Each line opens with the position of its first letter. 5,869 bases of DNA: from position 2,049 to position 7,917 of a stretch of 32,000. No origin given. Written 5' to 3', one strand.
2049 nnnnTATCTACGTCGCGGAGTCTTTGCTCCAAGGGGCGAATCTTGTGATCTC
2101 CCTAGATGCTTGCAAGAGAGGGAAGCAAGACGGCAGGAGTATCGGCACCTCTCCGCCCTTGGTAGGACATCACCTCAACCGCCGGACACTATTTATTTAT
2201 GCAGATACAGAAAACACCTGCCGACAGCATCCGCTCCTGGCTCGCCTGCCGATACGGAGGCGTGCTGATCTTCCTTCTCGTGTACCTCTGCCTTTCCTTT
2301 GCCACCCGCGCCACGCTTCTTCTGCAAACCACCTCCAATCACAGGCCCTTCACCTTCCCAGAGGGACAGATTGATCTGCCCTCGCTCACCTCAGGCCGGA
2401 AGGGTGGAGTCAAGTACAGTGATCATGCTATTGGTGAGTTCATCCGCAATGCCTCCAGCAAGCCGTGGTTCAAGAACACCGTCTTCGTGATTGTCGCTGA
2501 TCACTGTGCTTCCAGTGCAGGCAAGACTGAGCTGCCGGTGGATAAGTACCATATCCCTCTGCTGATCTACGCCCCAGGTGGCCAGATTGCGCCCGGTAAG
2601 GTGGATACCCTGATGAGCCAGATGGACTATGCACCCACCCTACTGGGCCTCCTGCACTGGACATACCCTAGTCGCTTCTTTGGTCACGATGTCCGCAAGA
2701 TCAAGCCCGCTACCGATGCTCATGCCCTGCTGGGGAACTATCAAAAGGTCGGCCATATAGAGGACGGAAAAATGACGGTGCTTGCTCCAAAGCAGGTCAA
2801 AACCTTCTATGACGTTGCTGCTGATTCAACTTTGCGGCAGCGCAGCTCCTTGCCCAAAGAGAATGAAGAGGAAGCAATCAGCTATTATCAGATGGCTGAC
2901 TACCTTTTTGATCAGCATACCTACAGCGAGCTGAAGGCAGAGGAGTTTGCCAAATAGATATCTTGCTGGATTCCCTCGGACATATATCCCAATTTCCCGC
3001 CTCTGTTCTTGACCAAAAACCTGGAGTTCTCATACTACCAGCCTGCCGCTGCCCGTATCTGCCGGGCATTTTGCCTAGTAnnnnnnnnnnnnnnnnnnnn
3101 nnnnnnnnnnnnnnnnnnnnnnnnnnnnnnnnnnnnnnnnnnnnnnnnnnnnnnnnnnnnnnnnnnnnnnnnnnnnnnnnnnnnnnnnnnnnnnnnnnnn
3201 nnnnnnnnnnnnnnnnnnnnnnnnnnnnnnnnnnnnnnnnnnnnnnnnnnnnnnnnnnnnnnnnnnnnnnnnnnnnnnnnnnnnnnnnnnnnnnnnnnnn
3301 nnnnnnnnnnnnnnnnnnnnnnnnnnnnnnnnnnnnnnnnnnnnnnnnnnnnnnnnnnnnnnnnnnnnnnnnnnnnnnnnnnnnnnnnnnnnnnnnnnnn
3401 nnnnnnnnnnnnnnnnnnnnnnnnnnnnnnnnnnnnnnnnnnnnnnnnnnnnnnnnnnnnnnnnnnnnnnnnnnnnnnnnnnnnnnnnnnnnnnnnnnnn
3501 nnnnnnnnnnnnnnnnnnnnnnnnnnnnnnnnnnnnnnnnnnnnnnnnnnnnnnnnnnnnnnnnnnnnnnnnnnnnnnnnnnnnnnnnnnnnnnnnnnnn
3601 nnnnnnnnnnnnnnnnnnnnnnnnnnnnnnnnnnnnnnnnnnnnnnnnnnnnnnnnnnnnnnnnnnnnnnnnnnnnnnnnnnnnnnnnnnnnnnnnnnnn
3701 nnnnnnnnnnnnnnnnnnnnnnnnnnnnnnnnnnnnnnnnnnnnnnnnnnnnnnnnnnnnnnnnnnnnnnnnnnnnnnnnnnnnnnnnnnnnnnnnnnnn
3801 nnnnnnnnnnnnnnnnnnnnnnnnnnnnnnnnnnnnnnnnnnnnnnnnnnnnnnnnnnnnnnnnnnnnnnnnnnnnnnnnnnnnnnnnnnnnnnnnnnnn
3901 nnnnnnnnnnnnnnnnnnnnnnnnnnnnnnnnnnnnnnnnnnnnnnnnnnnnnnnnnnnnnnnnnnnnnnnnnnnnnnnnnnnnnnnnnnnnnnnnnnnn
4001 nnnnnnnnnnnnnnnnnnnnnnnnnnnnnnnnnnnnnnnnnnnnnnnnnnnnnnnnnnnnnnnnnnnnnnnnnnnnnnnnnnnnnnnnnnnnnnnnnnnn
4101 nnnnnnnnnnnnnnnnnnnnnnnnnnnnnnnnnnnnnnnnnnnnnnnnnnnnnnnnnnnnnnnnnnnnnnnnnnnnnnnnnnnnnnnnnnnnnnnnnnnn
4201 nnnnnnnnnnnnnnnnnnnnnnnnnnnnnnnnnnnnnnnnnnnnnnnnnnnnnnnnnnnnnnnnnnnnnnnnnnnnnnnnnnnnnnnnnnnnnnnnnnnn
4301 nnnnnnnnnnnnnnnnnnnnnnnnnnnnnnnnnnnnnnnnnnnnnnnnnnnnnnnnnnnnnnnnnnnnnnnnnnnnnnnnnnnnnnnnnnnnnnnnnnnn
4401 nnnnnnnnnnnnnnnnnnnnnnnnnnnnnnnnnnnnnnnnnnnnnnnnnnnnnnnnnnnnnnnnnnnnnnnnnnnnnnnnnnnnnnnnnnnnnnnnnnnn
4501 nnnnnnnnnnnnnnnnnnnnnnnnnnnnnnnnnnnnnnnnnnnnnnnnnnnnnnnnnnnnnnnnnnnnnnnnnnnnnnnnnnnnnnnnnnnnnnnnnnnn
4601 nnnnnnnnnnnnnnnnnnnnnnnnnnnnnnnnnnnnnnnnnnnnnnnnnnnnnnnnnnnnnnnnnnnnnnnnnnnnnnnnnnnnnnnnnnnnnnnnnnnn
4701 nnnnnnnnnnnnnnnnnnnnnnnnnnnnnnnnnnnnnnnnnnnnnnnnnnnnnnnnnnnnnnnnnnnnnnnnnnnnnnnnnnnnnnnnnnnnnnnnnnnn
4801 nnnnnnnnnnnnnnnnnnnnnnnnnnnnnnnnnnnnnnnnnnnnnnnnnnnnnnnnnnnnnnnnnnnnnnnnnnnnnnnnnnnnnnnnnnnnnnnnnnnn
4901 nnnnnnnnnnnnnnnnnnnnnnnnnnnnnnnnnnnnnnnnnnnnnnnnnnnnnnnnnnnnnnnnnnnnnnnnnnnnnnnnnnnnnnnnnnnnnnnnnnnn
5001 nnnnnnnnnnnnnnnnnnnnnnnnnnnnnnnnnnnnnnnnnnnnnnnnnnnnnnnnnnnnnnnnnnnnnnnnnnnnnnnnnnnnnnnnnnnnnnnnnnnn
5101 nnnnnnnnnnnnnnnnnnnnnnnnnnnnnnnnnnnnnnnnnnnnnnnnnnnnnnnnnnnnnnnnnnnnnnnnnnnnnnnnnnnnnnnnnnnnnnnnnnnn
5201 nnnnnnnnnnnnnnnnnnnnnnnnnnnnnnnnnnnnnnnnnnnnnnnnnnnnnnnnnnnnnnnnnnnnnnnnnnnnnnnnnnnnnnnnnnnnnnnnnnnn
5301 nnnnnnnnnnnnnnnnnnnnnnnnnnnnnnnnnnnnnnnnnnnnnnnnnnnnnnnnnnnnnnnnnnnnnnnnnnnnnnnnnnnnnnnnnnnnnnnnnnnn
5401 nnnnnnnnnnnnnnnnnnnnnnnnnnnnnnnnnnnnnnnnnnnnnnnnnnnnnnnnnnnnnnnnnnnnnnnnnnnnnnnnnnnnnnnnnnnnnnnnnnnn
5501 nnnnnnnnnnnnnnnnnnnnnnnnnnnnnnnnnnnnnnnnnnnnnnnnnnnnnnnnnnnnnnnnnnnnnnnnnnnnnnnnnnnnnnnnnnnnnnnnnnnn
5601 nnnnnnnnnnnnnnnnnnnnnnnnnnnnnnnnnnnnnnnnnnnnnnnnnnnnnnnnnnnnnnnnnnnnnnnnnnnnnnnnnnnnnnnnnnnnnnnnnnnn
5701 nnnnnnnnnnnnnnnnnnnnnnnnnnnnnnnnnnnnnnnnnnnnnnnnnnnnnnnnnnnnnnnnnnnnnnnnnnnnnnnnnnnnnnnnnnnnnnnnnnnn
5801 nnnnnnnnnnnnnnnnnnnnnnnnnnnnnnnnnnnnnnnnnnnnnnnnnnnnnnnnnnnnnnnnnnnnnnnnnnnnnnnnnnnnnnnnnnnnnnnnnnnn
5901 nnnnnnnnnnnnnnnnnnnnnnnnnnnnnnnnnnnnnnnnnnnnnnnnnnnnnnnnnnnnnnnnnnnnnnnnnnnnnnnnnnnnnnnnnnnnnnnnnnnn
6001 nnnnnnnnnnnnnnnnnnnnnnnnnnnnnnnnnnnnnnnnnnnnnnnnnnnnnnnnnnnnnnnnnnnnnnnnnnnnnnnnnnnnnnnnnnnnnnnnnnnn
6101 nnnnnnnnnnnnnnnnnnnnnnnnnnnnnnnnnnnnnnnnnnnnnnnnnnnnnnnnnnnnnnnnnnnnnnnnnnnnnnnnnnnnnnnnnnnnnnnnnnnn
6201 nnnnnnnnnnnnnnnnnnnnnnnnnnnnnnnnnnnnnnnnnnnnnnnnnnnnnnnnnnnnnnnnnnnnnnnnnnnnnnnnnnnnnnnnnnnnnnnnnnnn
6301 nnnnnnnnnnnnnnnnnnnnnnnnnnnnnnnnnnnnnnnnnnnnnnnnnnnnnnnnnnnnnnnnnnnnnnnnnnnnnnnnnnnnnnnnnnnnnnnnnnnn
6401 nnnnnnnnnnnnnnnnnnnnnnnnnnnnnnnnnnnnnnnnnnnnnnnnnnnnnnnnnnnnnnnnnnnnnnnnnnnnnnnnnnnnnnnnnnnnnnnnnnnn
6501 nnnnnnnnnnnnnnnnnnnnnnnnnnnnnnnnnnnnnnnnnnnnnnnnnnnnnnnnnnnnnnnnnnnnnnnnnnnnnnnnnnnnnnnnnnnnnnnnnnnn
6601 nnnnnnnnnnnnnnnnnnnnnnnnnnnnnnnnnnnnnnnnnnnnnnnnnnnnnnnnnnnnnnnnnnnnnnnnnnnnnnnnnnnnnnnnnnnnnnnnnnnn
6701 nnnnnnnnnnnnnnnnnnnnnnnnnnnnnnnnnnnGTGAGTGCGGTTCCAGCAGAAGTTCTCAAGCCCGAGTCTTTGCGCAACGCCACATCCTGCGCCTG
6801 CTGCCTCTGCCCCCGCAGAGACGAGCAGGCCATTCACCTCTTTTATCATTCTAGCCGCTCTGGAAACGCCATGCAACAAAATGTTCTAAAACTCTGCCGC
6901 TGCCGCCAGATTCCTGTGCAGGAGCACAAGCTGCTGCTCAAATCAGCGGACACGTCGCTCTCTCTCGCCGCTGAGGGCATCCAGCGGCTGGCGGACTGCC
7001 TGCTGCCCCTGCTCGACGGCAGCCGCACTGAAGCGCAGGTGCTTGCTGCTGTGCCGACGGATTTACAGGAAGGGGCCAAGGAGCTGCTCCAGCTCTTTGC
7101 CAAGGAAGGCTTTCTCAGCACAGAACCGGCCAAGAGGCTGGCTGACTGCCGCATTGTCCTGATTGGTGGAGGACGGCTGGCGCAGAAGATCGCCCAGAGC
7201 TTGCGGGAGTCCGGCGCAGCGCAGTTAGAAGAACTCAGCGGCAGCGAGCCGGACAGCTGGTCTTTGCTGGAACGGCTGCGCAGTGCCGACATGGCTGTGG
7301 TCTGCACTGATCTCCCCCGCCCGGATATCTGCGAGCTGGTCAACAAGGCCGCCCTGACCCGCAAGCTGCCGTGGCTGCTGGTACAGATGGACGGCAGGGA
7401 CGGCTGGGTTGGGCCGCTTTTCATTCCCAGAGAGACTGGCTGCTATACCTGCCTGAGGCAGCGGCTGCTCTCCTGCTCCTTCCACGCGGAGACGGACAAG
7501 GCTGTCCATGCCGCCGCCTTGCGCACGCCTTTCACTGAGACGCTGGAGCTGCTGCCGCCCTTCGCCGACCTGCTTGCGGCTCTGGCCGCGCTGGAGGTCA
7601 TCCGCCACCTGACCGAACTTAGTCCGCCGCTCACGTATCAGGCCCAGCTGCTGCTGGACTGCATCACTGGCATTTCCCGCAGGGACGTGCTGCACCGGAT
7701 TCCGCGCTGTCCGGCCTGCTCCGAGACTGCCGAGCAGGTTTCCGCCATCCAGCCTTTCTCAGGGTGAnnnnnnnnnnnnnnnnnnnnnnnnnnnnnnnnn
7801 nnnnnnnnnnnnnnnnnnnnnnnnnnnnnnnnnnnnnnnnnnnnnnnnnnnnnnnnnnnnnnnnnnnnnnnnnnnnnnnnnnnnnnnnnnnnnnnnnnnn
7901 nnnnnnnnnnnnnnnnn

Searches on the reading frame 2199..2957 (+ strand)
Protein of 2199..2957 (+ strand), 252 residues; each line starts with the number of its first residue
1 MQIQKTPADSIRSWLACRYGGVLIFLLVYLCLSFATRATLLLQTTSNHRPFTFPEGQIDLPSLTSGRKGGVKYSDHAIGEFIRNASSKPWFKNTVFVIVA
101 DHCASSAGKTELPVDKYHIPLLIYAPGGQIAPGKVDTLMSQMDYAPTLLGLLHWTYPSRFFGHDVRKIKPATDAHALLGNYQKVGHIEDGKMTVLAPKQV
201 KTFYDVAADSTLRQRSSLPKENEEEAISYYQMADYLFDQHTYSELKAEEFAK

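Call 7: search_protein_families(library=pfam, proteins=[window:2199-2957:+], max_evalue=0.01)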
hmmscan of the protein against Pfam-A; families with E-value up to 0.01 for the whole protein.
window:2199-2957:+ (252 aa): 2 families
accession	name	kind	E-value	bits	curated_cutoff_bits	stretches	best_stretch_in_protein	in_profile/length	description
PF00884.28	Sulfatase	-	3.5e-15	56.5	25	1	41-152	168-299/301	Sulfatase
PF16347.10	SGSH_C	-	0.0034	18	29.3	1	117-169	16-68/154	N-sulphoglucosamine sulphohydrolase, C-terminal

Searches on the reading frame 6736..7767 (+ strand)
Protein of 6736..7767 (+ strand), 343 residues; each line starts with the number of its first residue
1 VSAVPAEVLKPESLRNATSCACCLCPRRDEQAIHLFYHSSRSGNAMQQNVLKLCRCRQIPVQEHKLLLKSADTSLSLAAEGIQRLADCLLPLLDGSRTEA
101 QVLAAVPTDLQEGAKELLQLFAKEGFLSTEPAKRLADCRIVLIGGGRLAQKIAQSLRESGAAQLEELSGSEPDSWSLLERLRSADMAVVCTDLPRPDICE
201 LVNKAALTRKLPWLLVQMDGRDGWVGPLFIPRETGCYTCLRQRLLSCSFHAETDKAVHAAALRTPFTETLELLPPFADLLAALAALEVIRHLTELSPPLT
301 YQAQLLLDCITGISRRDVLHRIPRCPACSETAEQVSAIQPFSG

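Call 7: search_protein_families(library=pfam, proteins=[window:6736-7767:+], max_evalue=0.01)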
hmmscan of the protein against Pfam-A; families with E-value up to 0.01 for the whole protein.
window:6736-7767:+ (343 aa): 2 families
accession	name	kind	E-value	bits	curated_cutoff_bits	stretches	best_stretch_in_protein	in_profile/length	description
PF00899.27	ThiF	-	4.2e-09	36.3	28.1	1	179-313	106-223/238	ThiF family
PF10087.14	DUF2325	-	0.0015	19.1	33.6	1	139-216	1-79/94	Uncharacterized protein conserved in bacteria (DUF2325)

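Call 24: search_protein_families(library=ncbifam, proteins=[window:6871-7767:+], max_evalue=0.01)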
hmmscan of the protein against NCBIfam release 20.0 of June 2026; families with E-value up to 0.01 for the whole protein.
window:6871-7767:+ (298 aa): 3 families
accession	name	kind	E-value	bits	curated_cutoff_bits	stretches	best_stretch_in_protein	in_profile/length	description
TIGR03882.1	cyclo_dehyd_2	equivalog_domain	1.2e-18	67.9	36.9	1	167-289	2-121/164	TOMM precursor leader peptide-binding protein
TIGR03603.1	cyclo_dehy_ocin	subfamily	4e-10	39.9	187.65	1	134-286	148-298/319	thiazole/oxazole-forming peptide maturase, SagC family component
TIGR02356.1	adenyl_thiF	equivalog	1e-05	25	275.25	0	84-119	13-48/203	thiazole biosynthesis adenylyltransferase ThiF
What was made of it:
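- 6871..7767 (+): E1-like (ThiF-type) cyclodehydratase partner with an N-terminal RRE-like domain. TIGR03882 scores 67.9 against a cut-off of 36.9 (call 24).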

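Call 71: search_solved_structures(query=window:6871-7767:+, max_evalue=0.01)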
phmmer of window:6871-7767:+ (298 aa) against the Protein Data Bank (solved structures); distinct sequences matched with E-value up to 0.01: 6.
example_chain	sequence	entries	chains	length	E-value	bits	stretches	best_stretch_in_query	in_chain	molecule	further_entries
4bs9_A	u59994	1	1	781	8.8e-13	51.4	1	137-200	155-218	TRUD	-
4v1t_A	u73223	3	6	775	5.8e-09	38.9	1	142-200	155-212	LYND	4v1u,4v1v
7u58_A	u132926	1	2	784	8.8e-09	38.3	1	135-200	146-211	MusD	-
6om4_A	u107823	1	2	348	2.1e-08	37.1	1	128-283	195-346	MccB protein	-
3h5a_A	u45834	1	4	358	3.9e-08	36.2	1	128-283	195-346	MccB protein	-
3h5n_A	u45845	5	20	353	4.5e-08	36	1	128-283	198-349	MccB protein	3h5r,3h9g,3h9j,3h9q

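Call 74: find_homologous_proteins(query=window:6871-7764:+, max_evalue=0.00001)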
Query window:6871-7764:+ (298 aa): 29 proteins with E <= 0.00001 among 8000 candidates.
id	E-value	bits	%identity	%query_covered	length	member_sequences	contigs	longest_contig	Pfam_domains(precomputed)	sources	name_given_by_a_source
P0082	6.9e-191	651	100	100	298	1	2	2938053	PF00899.28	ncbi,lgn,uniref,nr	ncbi:MAG: bacteriocin biosynthesis cyclodehydratase domain-containing protein [Candidatus Electronem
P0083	8.7e-162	555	83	100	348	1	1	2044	PF00899.28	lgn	-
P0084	1.0e-159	548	83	100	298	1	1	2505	PF00899.28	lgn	-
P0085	4.8e-157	540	82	100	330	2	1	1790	PF00899.28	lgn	-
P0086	1.1e-151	522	80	100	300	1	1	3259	PF00899.28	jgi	-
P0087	9.7e-133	460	68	100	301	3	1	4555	PF00899.28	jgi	jgi:ribosomal protein S12 methylthiotransferase accessory factor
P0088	1.5e-128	446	69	100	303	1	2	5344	PF00899.28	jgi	jgi:ribosomal protein S12 methylthiotransferase accessory factor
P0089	3.4e-126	438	68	100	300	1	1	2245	PF00899.28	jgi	jgi:bacteriocin biosynthesis cyclodehydratase domain-containing protein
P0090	8.7e-123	427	67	100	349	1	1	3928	PF00899.28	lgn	-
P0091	1.2e-122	427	67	100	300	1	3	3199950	PF00899.28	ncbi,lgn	ncbi:Bacteriocin biosynthesis cyclodehydratase domain-containing protein [Candidatus Electronema hal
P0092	1.3e-122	427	68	100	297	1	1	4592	PF00899.28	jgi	jgi:bacteriocin biosynthesis cyclodehydratase domain-containing protein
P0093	2.8e-109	383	60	100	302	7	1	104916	PF00899.28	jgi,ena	jgi:ribosomal protein S12 methylthiotransferase accessory factor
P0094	1.8e-108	380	60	100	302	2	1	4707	PF00899.28,PF01488.27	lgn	-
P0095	3.2e-85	304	55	85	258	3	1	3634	PF00899.28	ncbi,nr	ncbi:MAG: hypothetical protein D3907_11360 [Candidatus Electrothrix sp. AUS3]|nr:hypothetical protei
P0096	3.8e-35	140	47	56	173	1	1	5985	-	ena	-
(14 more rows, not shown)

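Call 82: predict_structure(alignment_id=A2)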
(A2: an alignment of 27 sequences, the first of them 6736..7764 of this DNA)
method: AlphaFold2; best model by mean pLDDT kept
length: 343 residues; sequences in the alignment: 27
mean_pLDDT: 77.0   pTM: 0.72
mean pLDDT of the five models: 77.0, 76.6, 76.0, 75.9, 75.2
residues with pLDDT >= 90: 133; 70-90: 123; 50-70: 21; < 50: 66
segments of 3 or more residues with pLDDT < 50: 1-3, 8-60, 335-343
pLDDT, mean of each block of 10 residues (from residue 1): 50 35 29 24 32 36 76 81 90 88 96 94 86 94 92 96 91 78 95 88 93 93 92 88 83 88 79 86 96 88 90 82 70 46 35
secondary structure, 60 per line:
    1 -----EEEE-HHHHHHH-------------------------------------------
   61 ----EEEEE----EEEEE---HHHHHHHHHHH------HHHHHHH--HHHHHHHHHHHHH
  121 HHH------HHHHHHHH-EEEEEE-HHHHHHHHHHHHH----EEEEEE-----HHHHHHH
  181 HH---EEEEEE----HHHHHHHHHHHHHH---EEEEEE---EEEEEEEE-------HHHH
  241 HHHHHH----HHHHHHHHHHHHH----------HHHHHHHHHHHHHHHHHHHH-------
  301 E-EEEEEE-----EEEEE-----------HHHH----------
elements in order: E6-9 H11-17 E65-69 E74-78 H82-92 H99-105 H108-123 H130-137 E139-144 H146-158 E163-168 H174-182 E186-191 H196-209 E213-218 E222-229 H237-246 H251-263 H274-293 E303-308 E314-318 H330-333
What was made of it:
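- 6871..7767 (+): The AF2 model has an RRE-like beta-beta-alpha-alpha-alpha domain (call 82).
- On TOMM / linear azol(in)e-containing peptide (LAP) RiPP: The AF2 model has an N-terminal beta-beta-alpha-alpha-alpha domain plus an E1 fold (call 82).
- Tried and rejected: A strand is predicted at residues 6-9, but at pLDDT about 50, and no coordinates were available to check contacts (call 82).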

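Call 84: fold_search(model_id=the predicted structure, library=pdb)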
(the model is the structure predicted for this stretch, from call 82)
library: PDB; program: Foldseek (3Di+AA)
matches with E <= 10: 1624; with E <= 0.001: 152
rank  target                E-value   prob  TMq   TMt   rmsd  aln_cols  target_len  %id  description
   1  4v1v_B                2.5e-13  1.00  0.47  0.24   8.3       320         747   21  Heterocyclase in complex with substrate and Cofactor (released 2015-01-14)
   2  3h5a_A                3.2e-13  1.00  0.49  0.47   9.9       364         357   15  Crystal structure of E. coli MccB (released 2009-06-16)
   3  3h9g_C                5.1e-13  1.00  0.47  0.47   9.0       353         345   15  Crystal structure of E. coli MccB + MccA-N7isoASN (released 2009-06-16)
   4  4v1t_B                6.4e-13  1.00  0.46  0.23   7.9       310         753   21  Heterocyclase in complex with substrate and Cofactor (released 2015-01-14)
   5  4v1v_A                9.1e-13  1.00  0.47  0.24   7.7       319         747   20  Heterocyclase in complex with substrate and Cofactor (released 2015-01-14)
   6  3h5a_D                9.1e-13  1.00  0.49  0.48  10.4       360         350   14  Crystal structure of E. coli MccB (released 2009-06-16)
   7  4v1u_B                9.6e-13  1.00  0.48  0.24   8.0       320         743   20  Heterocyclase in complex with substrate and Cofactor (released 2015-01-14)
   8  4bs9                  1.0e-12  1.00  0.47  0.25   8.8       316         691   22  Structure of the heterocyclase TruD (released 2013-11-06)
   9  3h9q_C                1.0e-12  1.00  0.48  0.48   9.1       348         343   16  Crystal structure of E. coli MccB + SeMet MccA (released 2009-06-16)
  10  4v1t_A                1.3e-12  1.00  0.47  0.24   7.9       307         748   20  Heterocyclase in complex with substrate and Cofactor (released 2015-01-14)
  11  3h5r_D                1.6e-12  1.00  0.48  0.49   7.7       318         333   17  Crystal structure of E. coli MccB + Succinimide (released 2009-06-16)
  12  3h5a_B                1.7e-12  1.00  0.48  0.47  11.0       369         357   15  Crystal structure of E. coli MccB (released 2009-06-16)
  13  6om4_B                1.8e-12  1.00  0.50  0.50  10.6       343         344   15  The structure of Microcin C7 biosynthetic enzyme MccB in complex with N-formylated MccA (released 2019-05-22)
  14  3h9j_D                1.9e-12  1.00  0.47  0.48   9.4       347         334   16  Crystal structure of E. coli MccB + AMPCPP + SeMeT MccA (released 2009-06-16)
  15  3h9q_D                2.6e-12  1.00  0.48  0.49   9.1       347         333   15  Crystal structure of E. coli MccB + SeMet MccA (released 2009-06-16)
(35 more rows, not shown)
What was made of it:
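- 6871..7767 (+): Foldseek top hits are LynD, MccB, TruD and MusD (call 84).
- On TOMM / linear azol(in)e-containing peptide (LAP) RiPP: Foldseek gives LynD, MccB, TruD and McbB at E down to 2.5e-13 (call 84).
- The E1-like model folds like LynD, MccB and TruD (calls 82, 84).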
